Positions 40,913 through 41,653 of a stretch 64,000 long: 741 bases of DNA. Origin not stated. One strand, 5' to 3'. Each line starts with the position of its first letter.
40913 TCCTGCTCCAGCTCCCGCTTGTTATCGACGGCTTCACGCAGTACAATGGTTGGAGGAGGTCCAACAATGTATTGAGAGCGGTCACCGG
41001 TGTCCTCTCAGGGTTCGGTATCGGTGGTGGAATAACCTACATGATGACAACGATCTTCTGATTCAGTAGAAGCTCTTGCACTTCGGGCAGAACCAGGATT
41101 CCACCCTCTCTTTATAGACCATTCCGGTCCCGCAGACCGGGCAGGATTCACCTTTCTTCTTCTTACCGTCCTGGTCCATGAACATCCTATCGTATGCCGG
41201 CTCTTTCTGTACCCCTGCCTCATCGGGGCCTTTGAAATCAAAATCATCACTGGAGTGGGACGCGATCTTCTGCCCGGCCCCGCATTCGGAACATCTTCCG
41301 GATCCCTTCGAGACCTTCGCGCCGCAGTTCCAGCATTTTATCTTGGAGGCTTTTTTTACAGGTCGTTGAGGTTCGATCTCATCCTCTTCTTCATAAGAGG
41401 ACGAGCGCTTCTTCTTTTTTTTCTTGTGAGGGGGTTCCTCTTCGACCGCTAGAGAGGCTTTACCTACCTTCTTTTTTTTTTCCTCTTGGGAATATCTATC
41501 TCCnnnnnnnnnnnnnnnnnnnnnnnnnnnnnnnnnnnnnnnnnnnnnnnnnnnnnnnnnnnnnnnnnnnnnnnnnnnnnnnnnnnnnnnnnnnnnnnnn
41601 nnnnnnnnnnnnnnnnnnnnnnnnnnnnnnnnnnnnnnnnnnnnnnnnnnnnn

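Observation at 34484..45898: Two giant surface receptors share a TM + cytoplasmic zinc-ribbon + polyacidic-tail module and flank a cytoplasmic poly-Glu/poly-Lys multi-zinc-ribbon protein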

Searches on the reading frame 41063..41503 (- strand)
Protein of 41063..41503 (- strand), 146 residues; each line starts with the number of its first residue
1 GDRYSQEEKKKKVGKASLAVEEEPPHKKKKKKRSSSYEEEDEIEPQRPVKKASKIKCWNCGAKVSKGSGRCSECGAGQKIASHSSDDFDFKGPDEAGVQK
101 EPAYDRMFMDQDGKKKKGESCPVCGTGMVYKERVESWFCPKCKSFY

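Call 15: search_protein_families(library=pfam, proteins=[window:41063-41503:-], max_evalue=0.01)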
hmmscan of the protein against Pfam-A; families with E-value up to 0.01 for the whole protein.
window:41063-41503:- (146 aa): 4 families
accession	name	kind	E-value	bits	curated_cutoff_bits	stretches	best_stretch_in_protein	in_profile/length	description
PF13240.11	Zn_Ribbon_1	-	4.1e-05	23.7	25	1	56-76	1-21/23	zinc-ribbon domain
PF13248.11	Zn_ribbon_3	-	0.00011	22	27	1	53-76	1-24/26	zinc-ribbon domain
PF12773.13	DZR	-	0.0015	19.1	27.3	0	54-75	24-45/45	Double zinc ribbon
PF17032.10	Zn_ribbon_15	-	0.0039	18.4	28.9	0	50-75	48-73/73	zinc-ribbon family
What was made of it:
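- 41063..41481 (-): -1-frame extension, present in the long isoform only (repaired protein 503 aa). It continues the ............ repeat and holds ZnR3 (41279..41335) and ZnR4 (41078..41143). Pfam Zn_Ribbon_1 E 4.1e-5 (call 15).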

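Call 31: search_protein_representatives(protein=window:41063-41503:-)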
Query: 146 residues. Proteins with E-value up to 0.001 (for the whole library): 29; up to 1e-10: 4; up to 1e-30: 1. The best 29 are listed.
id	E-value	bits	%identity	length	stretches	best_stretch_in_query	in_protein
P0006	9.6e-33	129.9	58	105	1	49-146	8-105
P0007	9.5e-20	87.7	52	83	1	67-146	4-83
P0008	4.8e-14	69.2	48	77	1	76-146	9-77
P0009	2.9e-12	63.4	52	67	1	85-146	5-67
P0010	3.6e-10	56.6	33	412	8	53-77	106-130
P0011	3.8e-10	56.5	35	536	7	42-83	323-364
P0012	6.5e-08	49.3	50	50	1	99-146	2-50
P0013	2.3e-07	47.5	36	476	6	36-77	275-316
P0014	2.4e-06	44.2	42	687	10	61-86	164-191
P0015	1.3e-05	41.8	37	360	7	51-82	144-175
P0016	3.5e-05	40.4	38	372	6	51-102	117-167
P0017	5.2e-05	39.9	46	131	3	43-76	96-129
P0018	6.6e-05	39.5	38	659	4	54-82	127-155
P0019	7.2e-05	39.4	36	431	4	35-79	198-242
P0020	9.9e-05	38.9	30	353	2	92-146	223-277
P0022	1.2e-04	38.7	38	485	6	6-76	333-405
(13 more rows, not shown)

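Call 61: find_encoding_contigs(protein=P0006, flank=10000, max_places=4)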
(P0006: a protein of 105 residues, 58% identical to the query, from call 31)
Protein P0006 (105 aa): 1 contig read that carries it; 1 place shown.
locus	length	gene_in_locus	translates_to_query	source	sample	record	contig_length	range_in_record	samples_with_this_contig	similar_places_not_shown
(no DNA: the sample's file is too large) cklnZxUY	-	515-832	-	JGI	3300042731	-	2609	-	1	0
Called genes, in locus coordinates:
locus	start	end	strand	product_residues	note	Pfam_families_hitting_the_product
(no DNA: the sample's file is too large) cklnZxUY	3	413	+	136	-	?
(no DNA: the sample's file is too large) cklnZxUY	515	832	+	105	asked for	PF07282:Cas12f1-like_TNB (faint), PF12773:DZR (faint), PF13248:Zn_ribbon_3 (weak), PF13240:Zn_Ribbon_1 (weak)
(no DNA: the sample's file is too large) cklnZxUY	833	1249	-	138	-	PF09858:DUF2085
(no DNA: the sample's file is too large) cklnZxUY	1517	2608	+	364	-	?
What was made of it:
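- A tenth contig (P0006, no DNA held) shows the same split gene calls (call 61).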

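Call 62: find_encoding_contigs(protein=P0009, flank=10000, max_places=4)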
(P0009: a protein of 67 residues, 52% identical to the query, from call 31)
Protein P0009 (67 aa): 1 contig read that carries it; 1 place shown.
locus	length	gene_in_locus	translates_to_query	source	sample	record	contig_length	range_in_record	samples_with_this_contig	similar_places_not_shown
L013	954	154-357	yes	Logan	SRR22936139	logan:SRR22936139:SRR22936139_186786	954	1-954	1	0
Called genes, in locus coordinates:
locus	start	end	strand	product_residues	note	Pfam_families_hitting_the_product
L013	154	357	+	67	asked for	-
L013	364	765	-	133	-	PF09858:DUF2085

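Call 73: predict_structure(alignment_id=A5)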
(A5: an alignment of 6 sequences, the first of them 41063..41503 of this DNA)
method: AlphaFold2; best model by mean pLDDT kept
length: 146 residues; sequences in the alignment: 6
mean_pLDDT: 65.0   pTM: 0.24
mean pLDDT of the five models: 65.0, 64.4, 64.1, 63.8, 63.6
residues with pLDDT >= 90: 20; 70-90: 22; 50-70: 93; < 50: 11
segments of 3 or more residues with pLDDT < 50: 81-86
pLDDT, mean of each block of 10 residues (from residue 1): 56 54 54 55 59 69 70 66 53 57 56 62 90 92 91
secondary structure, 60 per line:
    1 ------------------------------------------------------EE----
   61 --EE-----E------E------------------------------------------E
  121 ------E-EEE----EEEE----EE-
elements in order: E129-131 E136-139
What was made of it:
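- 41063..41481 (-): AF2 gives pLDDT >90 for ZnR4 (call 73).
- Tried and rejected: AF2 on the C-terminal part showed only isolated ribbons in disorder, so I ran no fold search (call 73).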
